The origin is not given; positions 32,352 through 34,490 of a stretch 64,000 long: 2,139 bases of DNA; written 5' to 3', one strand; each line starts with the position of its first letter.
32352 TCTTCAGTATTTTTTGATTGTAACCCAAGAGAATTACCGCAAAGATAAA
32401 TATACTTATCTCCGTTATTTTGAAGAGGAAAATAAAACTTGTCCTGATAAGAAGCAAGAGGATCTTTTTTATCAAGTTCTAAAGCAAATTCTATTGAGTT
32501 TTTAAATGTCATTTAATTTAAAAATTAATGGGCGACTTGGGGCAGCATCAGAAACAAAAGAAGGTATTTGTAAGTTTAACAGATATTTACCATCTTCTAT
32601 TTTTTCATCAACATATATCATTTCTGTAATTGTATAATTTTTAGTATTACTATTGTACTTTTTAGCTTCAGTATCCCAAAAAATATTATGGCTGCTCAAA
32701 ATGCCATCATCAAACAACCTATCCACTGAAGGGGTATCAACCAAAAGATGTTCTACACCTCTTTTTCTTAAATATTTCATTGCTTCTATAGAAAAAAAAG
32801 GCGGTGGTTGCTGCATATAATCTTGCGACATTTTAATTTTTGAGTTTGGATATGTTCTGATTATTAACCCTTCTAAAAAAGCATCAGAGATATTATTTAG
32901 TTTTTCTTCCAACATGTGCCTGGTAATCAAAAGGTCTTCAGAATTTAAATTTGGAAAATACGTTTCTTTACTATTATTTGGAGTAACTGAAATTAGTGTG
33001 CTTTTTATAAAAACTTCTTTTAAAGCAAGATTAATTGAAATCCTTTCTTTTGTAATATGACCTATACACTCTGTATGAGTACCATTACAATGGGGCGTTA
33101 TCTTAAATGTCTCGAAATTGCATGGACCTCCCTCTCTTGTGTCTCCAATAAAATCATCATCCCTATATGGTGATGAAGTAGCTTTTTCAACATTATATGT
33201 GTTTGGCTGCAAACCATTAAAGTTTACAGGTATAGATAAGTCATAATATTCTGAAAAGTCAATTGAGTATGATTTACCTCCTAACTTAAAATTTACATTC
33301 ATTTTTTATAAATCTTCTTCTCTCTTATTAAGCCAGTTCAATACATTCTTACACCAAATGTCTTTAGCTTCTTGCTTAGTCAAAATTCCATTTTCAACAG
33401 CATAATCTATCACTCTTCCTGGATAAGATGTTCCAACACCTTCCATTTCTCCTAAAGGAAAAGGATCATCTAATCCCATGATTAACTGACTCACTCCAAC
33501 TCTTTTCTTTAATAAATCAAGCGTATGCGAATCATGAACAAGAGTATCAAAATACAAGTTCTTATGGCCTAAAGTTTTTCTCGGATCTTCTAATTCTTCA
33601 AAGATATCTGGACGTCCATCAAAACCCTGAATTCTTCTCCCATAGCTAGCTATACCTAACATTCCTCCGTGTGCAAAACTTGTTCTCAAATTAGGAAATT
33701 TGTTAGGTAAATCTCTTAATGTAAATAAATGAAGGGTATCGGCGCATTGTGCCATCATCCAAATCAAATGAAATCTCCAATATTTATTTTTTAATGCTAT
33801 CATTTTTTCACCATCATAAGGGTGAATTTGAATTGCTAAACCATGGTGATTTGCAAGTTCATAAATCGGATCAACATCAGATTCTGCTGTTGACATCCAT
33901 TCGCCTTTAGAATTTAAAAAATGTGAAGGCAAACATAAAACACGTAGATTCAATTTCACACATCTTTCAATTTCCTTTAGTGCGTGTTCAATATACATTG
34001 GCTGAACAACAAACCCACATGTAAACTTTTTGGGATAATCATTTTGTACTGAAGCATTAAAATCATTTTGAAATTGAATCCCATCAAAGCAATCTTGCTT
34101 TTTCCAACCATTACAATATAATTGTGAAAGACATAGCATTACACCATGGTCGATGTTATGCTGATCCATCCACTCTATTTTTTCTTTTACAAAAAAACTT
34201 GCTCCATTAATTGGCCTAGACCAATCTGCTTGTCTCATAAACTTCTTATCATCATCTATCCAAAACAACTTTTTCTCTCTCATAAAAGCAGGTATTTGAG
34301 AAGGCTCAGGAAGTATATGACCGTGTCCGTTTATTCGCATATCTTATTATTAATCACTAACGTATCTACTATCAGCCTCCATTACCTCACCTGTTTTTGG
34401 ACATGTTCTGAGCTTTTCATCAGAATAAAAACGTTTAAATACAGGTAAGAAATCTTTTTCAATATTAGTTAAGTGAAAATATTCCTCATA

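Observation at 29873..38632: Nine-gene kynurenine operon encoding an animal-type tryptophan-to-2-aminomuconate (probably 2-oxoadipate) route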

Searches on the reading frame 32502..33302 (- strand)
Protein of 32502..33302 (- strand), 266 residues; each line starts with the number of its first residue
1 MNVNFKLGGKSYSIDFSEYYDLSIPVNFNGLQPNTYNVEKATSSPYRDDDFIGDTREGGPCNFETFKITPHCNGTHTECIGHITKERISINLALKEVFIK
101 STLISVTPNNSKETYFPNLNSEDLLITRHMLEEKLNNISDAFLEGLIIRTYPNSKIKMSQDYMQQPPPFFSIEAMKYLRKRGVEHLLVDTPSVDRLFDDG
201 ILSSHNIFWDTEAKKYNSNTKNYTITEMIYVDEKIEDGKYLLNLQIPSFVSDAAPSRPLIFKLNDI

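Call 3: search_protein_families(library=pfam, proteins=[window:32502-33302:-])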
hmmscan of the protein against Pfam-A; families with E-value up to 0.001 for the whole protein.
window:32502-33302:- (266 aa): 1 family
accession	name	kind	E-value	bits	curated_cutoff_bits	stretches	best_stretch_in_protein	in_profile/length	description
PF04199.19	Cyclase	-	5.6e-15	56.2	23.1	1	20-195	1-142/142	Putative cyclase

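Call 4: search_protein_families(library=ncbifam, proteins=[window:32502-33302:-])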
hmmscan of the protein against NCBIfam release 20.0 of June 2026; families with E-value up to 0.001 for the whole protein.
window:32502-33302:- (266 aa): 1 family
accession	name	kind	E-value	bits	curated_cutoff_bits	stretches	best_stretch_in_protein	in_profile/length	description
TIGR03035.1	trp_arylform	equivalog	1.1e-05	25.4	223.05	1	128-260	86-203/206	arylformamidase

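Call 27: search_solved_structures(query=window:32502-33302:-, max_evalue=0.01, show_alignments=2)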
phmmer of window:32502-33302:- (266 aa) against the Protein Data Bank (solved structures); distinct sequences matched with E-value up to 0.01: 0.

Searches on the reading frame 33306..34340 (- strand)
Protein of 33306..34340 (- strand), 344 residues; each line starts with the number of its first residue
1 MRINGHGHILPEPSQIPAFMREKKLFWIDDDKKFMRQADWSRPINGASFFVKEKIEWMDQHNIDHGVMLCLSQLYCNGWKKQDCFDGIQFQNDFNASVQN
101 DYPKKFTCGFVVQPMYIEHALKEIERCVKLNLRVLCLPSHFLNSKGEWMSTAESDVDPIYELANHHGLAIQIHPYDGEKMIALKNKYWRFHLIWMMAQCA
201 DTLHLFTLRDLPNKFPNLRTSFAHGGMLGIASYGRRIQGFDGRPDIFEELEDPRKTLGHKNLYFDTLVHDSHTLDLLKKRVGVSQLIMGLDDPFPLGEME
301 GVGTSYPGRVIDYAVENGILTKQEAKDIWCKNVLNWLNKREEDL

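Call 3: search_protein_families(library=pfam, proteins=[window:33306-34340:-])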
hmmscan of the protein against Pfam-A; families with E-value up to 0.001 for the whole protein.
window:33306-34340:- (344 aa): 1 family
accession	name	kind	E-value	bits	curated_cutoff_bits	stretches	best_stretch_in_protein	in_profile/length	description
PF04909.20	Amidohydro_2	-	1.9e-13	51.3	26.4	1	92-300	67-255/289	Amidohydrolase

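Call 4: search_protein_families(library=ncbifam, proteins=[window:33306-34340:-])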
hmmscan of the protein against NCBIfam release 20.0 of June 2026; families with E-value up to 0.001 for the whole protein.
window:33306-34340:- (344 aa): 0 families

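Call 7: search_solved_structures(query=window:33306-34340:-, max_evalue=0.001)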
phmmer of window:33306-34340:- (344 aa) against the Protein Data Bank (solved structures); distinct sequences matched with E-value up to 0.001: 13.
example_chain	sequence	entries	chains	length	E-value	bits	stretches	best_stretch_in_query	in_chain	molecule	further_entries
2wm1_A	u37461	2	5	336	2.9e-29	105.8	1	32-308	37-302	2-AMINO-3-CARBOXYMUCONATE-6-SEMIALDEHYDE DECARBOXYLASE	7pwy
4ofc_A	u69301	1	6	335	2.9e-29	105.8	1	32-308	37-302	2-amino-3-carboxymuconate-6-semialdehyde decarboxylase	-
4igm_A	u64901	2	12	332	2.9e-29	105.8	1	32-308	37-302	2-amino-3-carboxymuconate-6-semialdehyde decarboxylase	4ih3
4ign_A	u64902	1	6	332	4.4e-29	105.2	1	54-308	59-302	2-amino-3-carboxymuconate-6-semialdehyde decarboxylase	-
2hbv_A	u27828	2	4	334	2.2e-10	43.7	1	2-302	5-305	2-amino-3-carboxymuconate 6-semialdehyde decarboxylase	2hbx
6mgs_A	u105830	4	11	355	2.8e-10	43.4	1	2-302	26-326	2-amino-3-carboxymuconate 6-semialdehyde decarboxylase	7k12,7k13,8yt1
6mgt_A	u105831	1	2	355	3.8e-10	42.9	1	2-302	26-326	2-amino-3-carboxymuconate 6-semialdehyde decarboxylase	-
4ifk_B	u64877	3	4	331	1.1e-09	41.4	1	33-302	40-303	2-amino-3-carboxymuconate 6-semialdehyde decarboxylase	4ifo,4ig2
4ifr_A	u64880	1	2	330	1.4e-09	41.1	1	2-302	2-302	2-amino-3-carboxymuconate 6-semialdehyde decarboxylase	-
4ifk_A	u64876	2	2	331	1.4e-09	41.1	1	2-302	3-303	2-amino-3-carboxymuconate 6-semialdehyde decarboxylase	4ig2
4era_A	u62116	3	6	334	1.5e-09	40.9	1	2-302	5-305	2-amino-3-carboxymuconate 6-semialdehyde decarboxylase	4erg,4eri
8yt2_A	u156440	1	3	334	1.8e-09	40.7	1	2-302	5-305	2-amino-3-carboxymuconate 6-semialdehyde decarboxylase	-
4epk_A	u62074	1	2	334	3.8e-09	39.6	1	2-302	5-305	2-amino-3-carboxymuconate 6-semialdehyde decarboxylase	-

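Call 46: search_solved_structures(query=window:33306-34340:-, max_evalue=0.001, show_alignments=5)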
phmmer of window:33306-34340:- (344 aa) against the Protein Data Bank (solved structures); distinct sequences matched with E-value up to 0.001: 13.
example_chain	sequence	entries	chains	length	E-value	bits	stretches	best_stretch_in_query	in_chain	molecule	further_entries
2wm1_A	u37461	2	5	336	2.9e-29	105.8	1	32-308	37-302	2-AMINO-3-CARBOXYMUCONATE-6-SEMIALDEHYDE DECARBOXYLASE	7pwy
4ofc_A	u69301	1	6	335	2.9e-29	105.8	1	32-308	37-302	2-amino-3-carboxymuconate-6-semialdehyde decarboxylase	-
4igm_A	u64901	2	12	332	2.9e-29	105.8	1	32-308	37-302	2-amino-3-carboxymuconate-6-semialdehyde decarboxylase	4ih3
4ign_A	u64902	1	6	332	4.4e-29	105.2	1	54-308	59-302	2-amino-3-carboxymuconate-6-semialdehyde decarboxylase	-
2hbv_A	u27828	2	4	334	2.2e-10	43.7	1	2-302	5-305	2-amino-3-carboxymuconate 6-semialdehyde decarboxylase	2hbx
6mgs_A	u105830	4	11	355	2.8e-10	43.4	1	2-302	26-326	2-amino-3-carboxymuconate 6-semialdehyde decarboxylase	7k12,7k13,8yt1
6mgt_A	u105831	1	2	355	3.8e-10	42.9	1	2-302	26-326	2-amino-3-carboxymuconate 6-semialdehyde decarboxylase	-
4ifk_B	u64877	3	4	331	1.1e-09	41.4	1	33-302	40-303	2-amino-3-carboxymuconate 6-semialdehyde decarboxylase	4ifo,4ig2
4ifr_A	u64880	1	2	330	1.4e-09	41.1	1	2-302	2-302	2-amino-3-carboxymuconate 6-semialdehyde decarboxylase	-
4ifk_A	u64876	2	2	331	1.4e-09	41.1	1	2-302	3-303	2-amino-3-carboxymuconate 6-semialdehyde decarboxylase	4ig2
4era_A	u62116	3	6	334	1.5e-09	40.9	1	2-302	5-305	2-amino-3-carboxymuconate 6-semialdehyde decarboxylase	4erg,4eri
8yt2_A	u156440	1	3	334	1.8e-09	40.7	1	2-302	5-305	2-amino-3-carboxymuconate 6-semialdehyde decarboxylase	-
4epk_A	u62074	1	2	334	3.8e-09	39.6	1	2-302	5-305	2-amino-3-carboxymuconate 6-semialdehyde decarboxylase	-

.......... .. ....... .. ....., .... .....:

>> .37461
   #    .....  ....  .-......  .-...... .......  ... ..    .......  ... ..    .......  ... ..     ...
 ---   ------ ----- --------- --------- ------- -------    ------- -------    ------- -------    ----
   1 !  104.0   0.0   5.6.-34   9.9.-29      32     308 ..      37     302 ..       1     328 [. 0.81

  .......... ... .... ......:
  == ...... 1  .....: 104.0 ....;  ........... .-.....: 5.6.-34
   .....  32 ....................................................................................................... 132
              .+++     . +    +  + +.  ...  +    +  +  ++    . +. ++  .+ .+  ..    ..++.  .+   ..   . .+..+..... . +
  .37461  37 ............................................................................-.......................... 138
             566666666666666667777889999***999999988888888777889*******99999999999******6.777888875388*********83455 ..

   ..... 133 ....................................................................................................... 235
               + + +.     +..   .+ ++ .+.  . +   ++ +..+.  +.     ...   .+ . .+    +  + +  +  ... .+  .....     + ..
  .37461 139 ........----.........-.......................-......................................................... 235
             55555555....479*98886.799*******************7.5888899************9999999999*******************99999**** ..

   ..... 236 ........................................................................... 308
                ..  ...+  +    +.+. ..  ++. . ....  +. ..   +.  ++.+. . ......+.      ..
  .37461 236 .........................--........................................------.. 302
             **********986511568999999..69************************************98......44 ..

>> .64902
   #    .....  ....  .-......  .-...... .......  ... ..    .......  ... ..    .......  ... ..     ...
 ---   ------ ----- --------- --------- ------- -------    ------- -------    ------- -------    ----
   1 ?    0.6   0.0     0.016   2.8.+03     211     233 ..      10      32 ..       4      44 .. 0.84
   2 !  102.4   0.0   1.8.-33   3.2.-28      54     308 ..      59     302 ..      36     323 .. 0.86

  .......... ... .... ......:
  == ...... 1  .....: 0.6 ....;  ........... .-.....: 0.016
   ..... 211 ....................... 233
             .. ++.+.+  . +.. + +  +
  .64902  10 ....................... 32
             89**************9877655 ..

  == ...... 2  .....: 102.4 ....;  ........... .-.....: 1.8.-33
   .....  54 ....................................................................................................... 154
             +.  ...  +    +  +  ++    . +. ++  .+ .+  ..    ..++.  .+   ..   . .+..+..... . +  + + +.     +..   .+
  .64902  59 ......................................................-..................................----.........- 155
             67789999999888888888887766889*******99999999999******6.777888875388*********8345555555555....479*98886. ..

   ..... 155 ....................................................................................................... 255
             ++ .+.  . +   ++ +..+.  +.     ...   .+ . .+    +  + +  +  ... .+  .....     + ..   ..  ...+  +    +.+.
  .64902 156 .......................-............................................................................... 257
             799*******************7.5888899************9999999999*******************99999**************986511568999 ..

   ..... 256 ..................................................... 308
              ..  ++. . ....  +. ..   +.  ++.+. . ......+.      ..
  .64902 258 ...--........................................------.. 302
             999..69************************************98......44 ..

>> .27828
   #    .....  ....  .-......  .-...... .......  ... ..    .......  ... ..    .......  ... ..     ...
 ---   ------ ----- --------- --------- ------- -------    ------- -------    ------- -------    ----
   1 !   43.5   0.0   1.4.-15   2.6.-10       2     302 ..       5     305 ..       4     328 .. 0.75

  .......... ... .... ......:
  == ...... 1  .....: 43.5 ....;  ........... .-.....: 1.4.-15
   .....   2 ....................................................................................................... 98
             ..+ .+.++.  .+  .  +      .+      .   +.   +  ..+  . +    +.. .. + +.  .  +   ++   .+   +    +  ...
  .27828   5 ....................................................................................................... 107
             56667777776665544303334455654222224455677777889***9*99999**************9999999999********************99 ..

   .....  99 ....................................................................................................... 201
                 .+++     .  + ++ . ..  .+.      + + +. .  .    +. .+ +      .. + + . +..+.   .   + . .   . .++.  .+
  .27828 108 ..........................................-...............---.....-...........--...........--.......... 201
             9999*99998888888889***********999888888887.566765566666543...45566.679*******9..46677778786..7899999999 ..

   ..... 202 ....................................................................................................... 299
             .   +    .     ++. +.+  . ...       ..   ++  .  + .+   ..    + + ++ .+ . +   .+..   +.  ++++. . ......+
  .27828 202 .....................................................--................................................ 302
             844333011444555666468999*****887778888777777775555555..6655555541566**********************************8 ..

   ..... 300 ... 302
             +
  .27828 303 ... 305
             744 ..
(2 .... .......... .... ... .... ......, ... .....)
